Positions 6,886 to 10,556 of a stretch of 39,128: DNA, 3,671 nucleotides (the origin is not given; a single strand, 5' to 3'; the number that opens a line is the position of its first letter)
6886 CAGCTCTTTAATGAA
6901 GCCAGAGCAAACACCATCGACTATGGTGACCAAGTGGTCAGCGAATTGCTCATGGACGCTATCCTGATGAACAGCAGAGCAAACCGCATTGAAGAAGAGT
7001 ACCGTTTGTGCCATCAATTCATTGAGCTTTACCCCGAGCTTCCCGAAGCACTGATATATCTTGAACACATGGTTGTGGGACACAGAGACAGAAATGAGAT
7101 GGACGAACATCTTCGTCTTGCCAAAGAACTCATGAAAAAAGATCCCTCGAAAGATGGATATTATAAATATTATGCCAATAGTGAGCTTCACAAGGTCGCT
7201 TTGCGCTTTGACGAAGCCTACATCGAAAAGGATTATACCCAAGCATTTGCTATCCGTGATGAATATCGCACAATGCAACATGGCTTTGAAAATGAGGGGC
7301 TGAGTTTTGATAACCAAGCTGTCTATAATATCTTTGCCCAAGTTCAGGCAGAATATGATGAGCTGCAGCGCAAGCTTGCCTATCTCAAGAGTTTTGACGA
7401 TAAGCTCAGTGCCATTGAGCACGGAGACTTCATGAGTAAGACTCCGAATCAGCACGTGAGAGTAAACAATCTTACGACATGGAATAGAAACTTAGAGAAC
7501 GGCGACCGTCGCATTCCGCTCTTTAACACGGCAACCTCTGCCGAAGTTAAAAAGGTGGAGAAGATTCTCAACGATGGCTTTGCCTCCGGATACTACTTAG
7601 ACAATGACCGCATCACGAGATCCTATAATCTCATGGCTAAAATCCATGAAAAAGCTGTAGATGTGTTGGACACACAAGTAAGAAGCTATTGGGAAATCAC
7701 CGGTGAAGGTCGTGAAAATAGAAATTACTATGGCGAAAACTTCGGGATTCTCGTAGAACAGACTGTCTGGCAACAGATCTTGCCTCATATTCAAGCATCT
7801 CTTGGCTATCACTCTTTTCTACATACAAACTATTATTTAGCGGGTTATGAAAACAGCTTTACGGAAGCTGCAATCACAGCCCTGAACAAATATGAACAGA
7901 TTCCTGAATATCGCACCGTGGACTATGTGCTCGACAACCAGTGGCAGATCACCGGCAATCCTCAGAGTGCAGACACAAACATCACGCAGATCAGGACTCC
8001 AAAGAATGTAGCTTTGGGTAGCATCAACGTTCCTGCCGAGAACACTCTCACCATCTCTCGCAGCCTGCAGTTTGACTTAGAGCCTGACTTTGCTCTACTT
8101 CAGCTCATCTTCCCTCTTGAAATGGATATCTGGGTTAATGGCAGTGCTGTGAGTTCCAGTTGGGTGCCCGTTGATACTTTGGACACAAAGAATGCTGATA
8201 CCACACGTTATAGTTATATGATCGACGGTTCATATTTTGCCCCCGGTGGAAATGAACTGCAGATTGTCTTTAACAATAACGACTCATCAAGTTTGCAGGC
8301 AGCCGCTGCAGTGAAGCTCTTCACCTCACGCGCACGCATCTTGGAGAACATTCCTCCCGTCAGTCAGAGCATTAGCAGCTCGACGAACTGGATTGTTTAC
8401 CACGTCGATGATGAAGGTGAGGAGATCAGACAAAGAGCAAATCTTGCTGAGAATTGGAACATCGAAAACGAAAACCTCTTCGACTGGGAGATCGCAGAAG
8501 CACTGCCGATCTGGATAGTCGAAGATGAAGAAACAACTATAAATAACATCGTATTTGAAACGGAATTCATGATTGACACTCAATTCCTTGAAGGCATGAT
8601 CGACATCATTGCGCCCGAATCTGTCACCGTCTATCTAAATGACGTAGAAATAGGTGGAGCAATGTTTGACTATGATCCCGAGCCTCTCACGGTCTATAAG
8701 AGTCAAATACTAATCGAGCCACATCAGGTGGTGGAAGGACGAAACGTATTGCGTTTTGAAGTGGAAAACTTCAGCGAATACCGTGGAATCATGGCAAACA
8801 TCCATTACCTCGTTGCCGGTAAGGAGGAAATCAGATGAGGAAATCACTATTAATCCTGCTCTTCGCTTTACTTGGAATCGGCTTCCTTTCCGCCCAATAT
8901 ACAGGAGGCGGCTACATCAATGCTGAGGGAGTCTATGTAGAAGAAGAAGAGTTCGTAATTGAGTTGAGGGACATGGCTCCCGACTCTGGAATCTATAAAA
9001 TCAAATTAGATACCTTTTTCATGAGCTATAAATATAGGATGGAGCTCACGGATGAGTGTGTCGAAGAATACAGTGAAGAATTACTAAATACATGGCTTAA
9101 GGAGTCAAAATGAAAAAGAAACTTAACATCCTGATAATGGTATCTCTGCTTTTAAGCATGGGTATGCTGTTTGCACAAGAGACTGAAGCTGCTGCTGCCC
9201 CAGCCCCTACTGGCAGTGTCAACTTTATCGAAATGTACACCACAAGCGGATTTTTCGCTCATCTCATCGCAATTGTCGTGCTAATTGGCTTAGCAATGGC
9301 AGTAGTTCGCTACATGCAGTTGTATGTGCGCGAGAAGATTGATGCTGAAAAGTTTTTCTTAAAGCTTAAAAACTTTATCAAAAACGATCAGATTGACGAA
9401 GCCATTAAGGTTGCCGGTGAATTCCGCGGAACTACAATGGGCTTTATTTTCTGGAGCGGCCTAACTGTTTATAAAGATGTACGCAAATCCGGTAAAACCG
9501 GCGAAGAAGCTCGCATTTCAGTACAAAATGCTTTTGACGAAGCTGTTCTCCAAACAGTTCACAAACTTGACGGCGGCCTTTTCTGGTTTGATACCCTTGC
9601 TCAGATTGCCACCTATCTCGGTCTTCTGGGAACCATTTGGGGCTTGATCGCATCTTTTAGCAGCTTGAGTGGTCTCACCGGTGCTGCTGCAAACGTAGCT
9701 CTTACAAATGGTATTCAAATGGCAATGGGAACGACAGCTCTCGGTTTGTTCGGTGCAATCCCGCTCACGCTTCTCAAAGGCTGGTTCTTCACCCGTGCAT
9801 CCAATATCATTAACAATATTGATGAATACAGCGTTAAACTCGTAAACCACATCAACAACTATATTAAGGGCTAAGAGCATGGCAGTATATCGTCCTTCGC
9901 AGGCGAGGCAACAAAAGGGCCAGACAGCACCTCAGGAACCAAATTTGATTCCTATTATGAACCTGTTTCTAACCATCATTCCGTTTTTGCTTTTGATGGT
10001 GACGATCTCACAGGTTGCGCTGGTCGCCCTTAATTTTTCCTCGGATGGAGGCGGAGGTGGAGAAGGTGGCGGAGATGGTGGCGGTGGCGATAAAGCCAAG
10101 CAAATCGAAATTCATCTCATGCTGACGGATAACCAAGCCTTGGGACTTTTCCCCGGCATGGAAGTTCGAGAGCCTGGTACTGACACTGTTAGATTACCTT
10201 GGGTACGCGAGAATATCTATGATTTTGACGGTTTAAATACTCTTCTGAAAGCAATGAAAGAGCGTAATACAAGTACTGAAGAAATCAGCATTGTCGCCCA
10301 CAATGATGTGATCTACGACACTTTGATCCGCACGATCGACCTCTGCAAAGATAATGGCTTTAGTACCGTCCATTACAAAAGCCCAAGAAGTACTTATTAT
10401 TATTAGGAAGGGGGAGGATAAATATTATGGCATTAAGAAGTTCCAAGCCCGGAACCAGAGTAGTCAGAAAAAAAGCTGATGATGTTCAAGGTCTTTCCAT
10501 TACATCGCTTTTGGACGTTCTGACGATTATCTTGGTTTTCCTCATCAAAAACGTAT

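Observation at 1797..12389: Ton/Tol-like motor operon without a TonB-dependent receptor: OM barrel, 1950-aa giant, 92-aa protein, ExbB, ExbD, ExbD, FHA-like/TonB_C transducer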

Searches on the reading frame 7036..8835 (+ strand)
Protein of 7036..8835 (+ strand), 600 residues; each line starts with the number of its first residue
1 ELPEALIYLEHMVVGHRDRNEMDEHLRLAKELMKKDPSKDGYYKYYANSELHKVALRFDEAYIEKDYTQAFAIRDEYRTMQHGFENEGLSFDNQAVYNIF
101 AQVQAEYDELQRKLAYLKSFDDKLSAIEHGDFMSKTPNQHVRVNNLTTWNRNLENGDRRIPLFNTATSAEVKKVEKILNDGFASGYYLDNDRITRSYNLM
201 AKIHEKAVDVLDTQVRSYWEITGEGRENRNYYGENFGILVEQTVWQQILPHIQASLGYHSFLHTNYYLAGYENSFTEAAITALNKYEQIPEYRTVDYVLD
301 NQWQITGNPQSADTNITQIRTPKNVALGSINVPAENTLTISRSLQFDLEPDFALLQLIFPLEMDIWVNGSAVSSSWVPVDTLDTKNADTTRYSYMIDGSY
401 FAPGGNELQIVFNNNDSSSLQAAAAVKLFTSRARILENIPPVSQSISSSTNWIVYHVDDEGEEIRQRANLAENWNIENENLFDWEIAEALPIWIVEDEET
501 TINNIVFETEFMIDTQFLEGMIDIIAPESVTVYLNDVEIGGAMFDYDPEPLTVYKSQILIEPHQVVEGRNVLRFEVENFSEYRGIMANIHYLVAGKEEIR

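Call 89: predict_structure(alignment_id=A10)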
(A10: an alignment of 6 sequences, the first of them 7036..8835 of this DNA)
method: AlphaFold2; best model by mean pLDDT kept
length: 600 residues; sequences in the alignment: 6
mean_pLDDT: 60.4   pTM: 0.38
mean pLDDT of the five models: 60.4, 58.8, 58.3, 56.9, 56.1
residues with pLDDT >= 90: 21; 70-90: 192; 50-70: 193; < 50: 194
segments of 3 or more residues with pLDDT < 50: 154-156, 227-328, 375-392, 431-433, 436-450, 468-492, 494-500, 545-553, 594-600
pLDDT, mean of each block of 10 residues (from residue 1): 74 86 88 87 86 83 80 91 89 77 80 85 88 68 55 53 69 83 71 68 66 63 51 41 40 34 33 37 36 37 36 33 38 70 63 57 74 49 34 60 75 68 55 45 40 59 51 36 36 46 66 59 62 79 48 53 68 71 56 39
secondary structure, 60 per line:
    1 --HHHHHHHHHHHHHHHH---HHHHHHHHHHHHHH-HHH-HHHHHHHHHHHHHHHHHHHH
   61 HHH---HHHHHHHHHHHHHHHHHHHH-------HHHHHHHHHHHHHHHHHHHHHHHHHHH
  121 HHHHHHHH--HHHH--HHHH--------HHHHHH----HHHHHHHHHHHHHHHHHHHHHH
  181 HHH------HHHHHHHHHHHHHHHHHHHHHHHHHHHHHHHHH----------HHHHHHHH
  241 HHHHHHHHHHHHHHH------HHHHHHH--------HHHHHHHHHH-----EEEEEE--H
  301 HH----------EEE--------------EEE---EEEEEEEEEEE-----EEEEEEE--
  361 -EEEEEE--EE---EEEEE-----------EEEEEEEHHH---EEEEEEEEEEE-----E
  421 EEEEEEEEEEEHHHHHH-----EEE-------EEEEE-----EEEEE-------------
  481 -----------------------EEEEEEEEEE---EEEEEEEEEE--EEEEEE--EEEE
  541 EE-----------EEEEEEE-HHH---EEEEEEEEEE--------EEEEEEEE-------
elements in order: H3-18 H22-35 H41-63 H67-86 H94-128 H131-134 H137-140 H149-154 H159-183 H190-222 H233-255 H262-268 H277-286 E292-297 E313-315 E330-332 E336-346 E352-358 E362-367 E375-379 E391-397 E404-414 E420-431 H432-437 E443-445 E453-457 E463-467 E504-513 E517-526 E529-534 E537-542 E554-560 E568-577 E586-593

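Call 92: fold_search(model_id=the predicted structure, library=pdb)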
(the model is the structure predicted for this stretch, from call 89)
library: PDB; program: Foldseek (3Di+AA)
matches with E <= 10: 1125; with E <= 0.001: 66
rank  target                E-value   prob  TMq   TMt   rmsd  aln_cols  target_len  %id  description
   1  6qe7_C                2.6e-08  1.00  0.16  0.32  18.3       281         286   12  anti-sigma factor domain-containing protein (released 2019-06-12)
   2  3w5m                  5.6e-07  1.00  0.14  0.08  29.5       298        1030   14  Crystal Structure of Streptomyces avermitilis alpha-L-rhamnosidase (released 2013-03-20)
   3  6qe7_A                6.9e-07  1.00  0.16  0.30  18.4       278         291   13  anti-sigma factor domain-containing protein (released 2019-06-12)
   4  9fmt_A                1.2e-06  1.00  0.14  0.13  28.4       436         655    9  Cryo-EM structure of the BcsB hexameric crown from the E. coli cellulose secretion macrocomplex (released 2024-10-16)
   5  6qe7_B                1.5e-06  1.00  0.15  0.29  19.3       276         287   12  anti-sigma factor domain-containing protein (released 2019-06-12)
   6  9fmt_C                2.1e-06  1.00  0.13  0.13  26.4       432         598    8  Cryo-EM structure of the BcsB hexameric crown from the E. coli cellulose secretion macrocomplex (released 2024-10-16)
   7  3w5n                  2.4e-06  1.00  0.13  0.08  28.7       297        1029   13  Crystal Structure of Streptomyces avermitilis alpha-L-rhamnosidase complexed with L-rhamnose (released 2013-03-20)
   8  9fmt_E                4.3e-06  1.00  0.13  0.13  27.4       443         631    9  Cryo-EM structure of the BcsB hexameric crown from the E. coli cellulose secretion macrocomplex (released 2024-10-16)
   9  5mwk_A                6.9e-06  1.00  0.14  0.08  17.6       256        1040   13  Glycoside hydrolase BT_0986 (released 2017-03-22)
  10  6nps_B                7.7e-06  0.99  0.15  0.10  24.3       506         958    9  Crystal structure of GH115 enzyme AxyAgu115A from Amphibacillus xylanus (released 2020-07-15)
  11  6nps_A                8.6e-06  0.99  0.16  0.11  24.5       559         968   10  Crystal structure of GH115 enzyme AxyAgu115A from Amphibacillus xylanus (released 2020-07-15)
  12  8uid_B                1.2e-05  1.00  0.12  0.30  24.7       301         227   13  Archaeal highly thermostable GH35 family beta-galactosidase from Desulfurococcus amyloliticus (released 2024-10-16)
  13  4e8c_B                1.9e-05  1.00  0.12  0.12  24.4       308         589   10  Crystal structure of streptococcal beta-galactosidase in complex with galactose (released 2012-05-30)
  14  6yg8_A                2.5e-05  1.00  0.13  0.13  29.1       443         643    8  Cryo-EM structure of a BcsB pentamer in the context of an assembled Bcs macrocomplex (released 2021-02-24)
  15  6t1d_A                2.8e-05  1.00  0.13  0.22  23.6       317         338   12  Pleurotus Ostreatus Lectin (POL), compelx with melibiose (released 2020-02-19)
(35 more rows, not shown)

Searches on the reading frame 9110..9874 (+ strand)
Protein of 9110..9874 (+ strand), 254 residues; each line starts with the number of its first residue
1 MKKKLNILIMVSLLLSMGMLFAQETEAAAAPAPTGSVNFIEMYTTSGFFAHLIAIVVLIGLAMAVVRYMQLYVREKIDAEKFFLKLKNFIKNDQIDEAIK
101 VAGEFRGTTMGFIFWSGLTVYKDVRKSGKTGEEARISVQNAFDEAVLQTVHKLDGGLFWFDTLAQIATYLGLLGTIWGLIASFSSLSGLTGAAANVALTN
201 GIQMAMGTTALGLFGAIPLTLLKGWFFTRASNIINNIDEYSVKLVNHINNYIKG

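Call 4: search_protein_families(library=pfam, proteins=[window:9110-9874:+], max_evalue=0.1)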
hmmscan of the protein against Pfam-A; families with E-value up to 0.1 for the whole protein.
window:9110-9874:+ (254 aa): 2 families
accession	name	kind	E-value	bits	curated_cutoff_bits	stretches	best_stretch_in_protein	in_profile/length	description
PF01618.21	MotA_ExbB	-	6.8e-22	78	22.9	1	131-238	20-126/127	MotA/TolQ/ExbB proton channel family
PF10177.14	DUF2371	-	0.012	16.3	22.9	1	40-70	34-64/143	Uncharacterised conserved protein (DUF2371)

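Call 5: search_protein_families(library=ncbifam, proteins=[window:9110-9874:+], max_evalue=0.1)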
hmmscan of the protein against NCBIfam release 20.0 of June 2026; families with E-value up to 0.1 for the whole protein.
window:9110-9874:+ (254 aa): 8 families
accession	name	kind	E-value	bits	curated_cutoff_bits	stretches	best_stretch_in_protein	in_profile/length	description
TIGR02796.1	tolQ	equivalog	2.1e-21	76.7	221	1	46-248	9-214/216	protein TolQ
TIGR02797.1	exbB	equivalog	2.4e-13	50.4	206.2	1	50-226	9-187/211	tonB-system energizer ExbB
NF008066.0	PRK10801.1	equivalog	1.6e-12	47.4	403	1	37-241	4-210/230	Tol-Pal system protein TolQ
NF007722.0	PRK10414.1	equivalog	2.7e-10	40.2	402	1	49-224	18-196/244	tol-pal system-associated acyl-CoA thioesterase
TIGR02805.1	exbB2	equivalog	1e-06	28.9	135.35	1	156-221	54-118/138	TonB-system energizer ExbB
NF006527.0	PRK08990.1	equivalog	2.2e-05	23.9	341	1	50-201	30-186/254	flagellar motor protein PomA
NF053819.1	EF0750_LPXTG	subfamily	0.048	14.2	47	0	1-44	1-45/105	EF2685/EF0750 family sortase-dependent surface protein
NF007431.0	PRK09977.1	equivalog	0.054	13.1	214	1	163-246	70-153/215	MgtC/SapB family protein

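Call 52: search_solved_structures(query=A5, max_evalue=0.01)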
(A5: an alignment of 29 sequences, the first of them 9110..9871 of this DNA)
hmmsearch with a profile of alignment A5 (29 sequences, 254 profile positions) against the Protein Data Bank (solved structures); distinct sequences matched with E-value up to 0.01: 7.
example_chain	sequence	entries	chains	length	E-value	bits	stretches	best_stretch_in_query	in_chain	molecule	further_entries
9kpz_A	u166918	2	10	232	4.5e-17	65.5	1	111-241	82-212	Tol-Pal system protein TolQ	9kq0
8odt_A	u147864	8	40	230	4.9e-17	65.4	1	111-241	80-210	Tol-Pal system protein TolQ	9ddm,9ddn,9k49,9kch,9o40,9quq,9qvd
9avi_A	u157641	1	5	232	3.5e-13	52.7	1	63-245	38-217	Tol-Pal system protein TolQ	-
8vlw_A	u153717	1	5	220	8.2e-13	51.5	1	105-245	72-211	Tol-Pal system protein TolQ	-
6ye4_A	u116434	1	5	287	1.4e-11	47.5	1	52-224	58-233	Biopolymer transport protein ExbB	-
7ajq_A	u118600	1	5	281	1.6e-11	47.3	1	52-224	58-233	Biopolymer transport protein ExbB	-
5sv0_B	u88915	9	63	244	5.9e-11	45.5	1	52-225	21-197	Biopolymer transport protein ExbB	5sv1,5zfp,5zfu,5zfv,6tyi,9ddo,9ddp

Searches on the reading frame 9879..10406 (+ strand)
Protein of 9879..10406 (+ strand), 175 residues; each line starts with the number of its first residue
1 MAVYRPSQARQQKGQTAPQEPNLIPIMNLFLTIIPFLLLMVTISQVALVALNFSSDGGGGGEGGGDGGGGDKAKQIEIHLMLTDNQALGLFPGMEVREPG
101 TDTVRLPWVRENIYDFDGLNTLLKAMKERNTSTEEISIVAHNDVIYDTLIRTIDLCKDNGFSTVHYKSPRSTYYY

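Call 4: search_protein_families(library=pfam, proteins=[window:9879-10406:+], max_evalue=0.1)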
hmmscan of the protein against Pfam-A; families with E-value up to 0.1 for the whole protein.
window:9879-10406:+ (175 aa): 1 family
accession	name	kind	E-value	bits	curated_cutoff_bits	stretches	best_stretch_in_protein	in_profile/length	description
PF02472.21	ExbD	-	3.7e-09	37.2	25.4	1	19-165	6-122/128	Biopolymer transport protein ExbD/TolR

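Call 5: search_protein_families(library=ncbifam, proteins=[window:9879-10406:+], max_evalue=0.1)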
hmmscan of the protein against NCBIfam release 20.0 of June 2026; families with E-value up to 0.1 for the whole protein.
window:9879-10406:+ (175 aa): 0 families

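Call 53: search_solved_structures(query=A6, max_evalue=1, show_alignments=1)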
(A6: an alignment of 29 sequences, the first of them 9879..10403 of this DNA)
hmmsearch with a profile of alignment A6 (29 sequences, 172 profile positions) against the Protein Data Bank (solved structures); distinct sequences matched with E-value up to 1: 1.
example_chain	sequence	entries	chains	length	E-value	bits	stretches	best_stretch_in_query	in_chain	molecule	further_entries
7vlx_Y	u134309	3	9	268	0.69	12.9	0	43-69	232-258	Mannose/fructose/sorbose family PTS transporter subunit IIC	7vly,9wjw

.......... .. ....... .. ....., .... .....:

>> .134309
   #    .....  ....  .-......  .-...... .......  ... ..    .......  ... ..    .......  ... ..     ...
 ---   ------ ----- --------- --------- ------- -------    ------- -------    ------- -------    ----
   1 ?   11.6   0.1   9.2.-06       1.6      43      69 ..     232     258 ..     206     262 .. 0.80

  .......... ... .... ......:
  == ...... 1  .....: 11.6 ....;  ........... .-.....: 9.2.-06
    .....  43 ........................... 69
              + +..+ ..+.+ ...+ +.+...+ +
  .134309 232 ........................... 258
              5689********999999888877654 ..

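Call 107: search_solved_structures(query=window:9879-10403:+, max_evalue=10, show_alignments=3)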
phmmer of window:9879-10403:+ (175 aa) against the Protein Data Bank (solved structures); distinct sequences matched with E-value up to 10: 106 (the best 60 are shown).
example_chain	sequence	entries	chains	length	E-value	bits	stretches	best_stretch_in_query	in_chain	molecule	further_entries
6nou_A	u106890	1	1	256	0.011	18.8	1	45-94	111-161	scFv derived from ixekizumab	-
6oan_B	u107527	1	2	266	0.052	16.7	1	52-104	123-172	Antibody 053054 single chain variable fragment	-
7u0t_A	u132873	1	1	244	0.058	16.5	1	21-74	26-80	Serine/threonine-protein phosphatase 2B catalytic subunit gamma isoform,Calcineurin subuni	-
5jyl_B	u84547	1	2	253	0.088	15.9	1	51-82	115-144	scFv TSP7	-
5jym_B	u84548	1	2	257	0.13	15.4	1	46-74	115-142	Antibody scFv TSP11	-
9o0l_A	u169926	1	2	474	0.15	15.2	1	50-74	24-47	Coiled-coil domain-containing protein 6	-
9kas_B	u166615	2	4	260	0.16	15.1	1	55-77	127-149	anti-sulfonylurea antibody scFv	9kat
4f9p_D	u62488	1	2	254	0.16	15.1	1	54-94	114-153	103.2 anti-BTN3A1 antibody fragment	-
9qwj_B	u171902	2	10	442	0.2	14.8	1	41-80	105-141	Beta-2-microglobulin,T-cell surface glycoprotein CD1c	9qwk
7ua2_H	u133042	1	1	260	0.22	14.7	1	55-96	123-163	230AL-18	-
7ui1_H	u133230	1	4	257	0.24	14.5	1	55-96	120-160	230AL-37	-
8bp6_A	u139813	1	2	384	0.26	14.4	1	41-72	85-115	Beta-2-microglobulin,Major histocompatibility complex class I-related gene protein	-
6dzt_M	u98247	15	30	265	0.29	14.2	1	55-72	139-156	scFv | Single-chain variable fragment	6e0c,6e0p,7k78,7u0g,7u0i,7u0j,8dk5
9tay_Z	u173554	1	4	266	0.3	14.2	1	55-72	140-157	scFv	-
9rma_C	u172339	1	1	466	0.31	14.2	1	52-85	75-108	C3d-anti-CR3-Nb fusion ligand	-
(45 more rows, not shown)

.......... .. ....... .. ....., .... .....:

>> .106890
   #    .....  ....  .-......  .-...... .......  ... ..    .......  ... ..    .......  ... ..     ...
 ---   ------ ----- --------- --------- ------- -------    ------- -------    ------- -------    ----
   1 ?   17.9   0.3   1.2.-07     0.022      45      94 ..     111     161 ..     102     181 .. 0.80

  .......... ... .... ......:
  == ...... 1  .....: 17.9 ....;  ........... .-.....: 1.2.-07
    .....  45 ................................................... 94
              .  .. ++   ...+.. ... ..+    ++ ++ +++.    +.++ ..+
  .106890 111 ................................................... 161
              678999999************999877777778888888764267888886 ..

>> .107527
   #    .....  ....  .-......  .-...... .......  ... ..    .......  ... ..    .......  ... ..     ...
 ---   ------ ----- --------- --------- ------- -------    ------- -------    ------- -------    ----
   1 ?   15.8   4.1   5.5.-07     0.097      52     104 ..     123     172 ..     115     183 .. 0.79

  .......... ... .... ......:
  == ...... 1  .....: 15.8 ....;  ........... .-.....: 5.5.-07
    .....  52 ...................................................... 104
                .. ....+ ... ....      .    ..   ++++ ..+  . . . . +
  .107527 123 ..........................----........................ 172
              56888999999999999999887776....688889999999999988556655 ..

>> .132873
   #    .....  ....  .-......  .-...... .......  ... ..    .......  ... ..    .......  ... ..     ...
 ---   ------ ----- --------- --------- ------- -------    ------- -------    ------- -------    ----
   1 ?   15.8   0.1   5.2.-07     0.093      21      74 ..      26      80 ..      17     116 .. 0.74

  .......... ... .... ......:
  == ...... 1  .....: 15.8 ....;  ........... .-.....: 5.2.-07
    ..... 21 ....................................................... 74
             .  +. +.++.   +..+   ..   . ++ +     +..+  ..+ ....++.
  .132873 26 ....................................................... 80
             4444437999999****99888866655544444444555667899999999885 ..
